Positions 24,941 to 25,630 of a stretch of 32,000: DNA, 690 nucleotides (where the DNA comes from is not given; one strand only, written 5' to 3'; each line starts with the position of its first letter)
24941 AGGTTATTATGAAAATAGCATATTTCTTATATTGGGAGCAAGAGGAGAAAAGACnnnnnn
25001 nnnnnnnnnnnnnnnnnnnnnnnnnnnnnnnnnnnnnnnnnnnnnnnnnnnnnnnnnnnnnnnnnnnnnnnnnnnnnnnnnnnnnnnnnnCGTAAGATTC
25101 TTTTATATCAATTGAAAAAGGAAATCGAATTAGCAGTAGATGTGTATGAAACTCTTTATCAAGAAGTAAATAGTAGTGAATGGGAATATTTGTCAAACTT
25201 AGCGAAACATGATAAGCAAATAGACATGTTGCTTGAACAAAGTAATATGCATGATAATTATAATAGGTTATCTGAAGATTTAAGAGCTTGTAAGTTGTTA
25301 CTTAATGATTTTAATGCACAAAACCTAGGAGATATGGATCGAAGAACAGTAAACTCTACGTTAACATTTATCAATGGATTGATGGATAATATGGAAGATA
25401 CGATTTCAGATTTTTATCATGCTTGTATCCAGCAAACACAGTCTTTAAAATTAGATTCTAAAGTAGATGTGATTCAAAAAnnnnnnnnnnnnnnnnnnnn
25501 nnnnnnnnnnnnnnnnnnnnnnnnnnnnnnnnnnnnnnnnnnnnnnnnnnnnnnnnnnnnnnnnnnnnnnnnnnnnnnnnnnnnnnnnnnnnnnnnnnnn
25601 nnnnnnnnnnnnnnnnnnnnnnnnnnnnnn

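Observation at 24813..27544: The same ECF-type promoter (GAAC-N17-CGAC) occurs twice, linking the bactofilin-sigma operon to the giant surface-protein gene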

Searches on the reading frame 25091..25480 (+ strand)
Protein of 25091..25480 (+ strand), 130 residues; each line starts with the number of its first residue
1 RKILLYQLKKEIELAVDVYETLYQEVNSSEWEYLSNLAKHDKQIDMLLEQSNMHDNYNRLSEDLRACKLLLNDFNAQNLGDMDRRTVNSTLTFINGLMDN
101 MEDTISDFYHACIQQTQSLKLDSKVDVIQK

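Call 86: search_protein_representatives(protein=window:25091-25480:+)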
Query: 130 residues. Proteins with E-value up to 0.001 (for the whole library): 6; up to 1e-10: 6; up to 1e-30: 1. The best 6 are listed.
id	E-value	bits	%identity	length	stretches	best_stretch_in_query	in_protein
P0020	5.9e-77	271.7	100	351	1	1-130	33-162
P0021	2.7e-19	85.7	42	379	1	1-120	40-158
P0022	5.5e-19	84.7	38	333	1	1-117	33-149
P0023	1.2e-16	77.2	41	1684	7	66-95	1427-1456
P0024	9.9e-16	74.2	40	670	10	58-86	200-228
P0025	3.7e-11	59.5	37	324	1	1-116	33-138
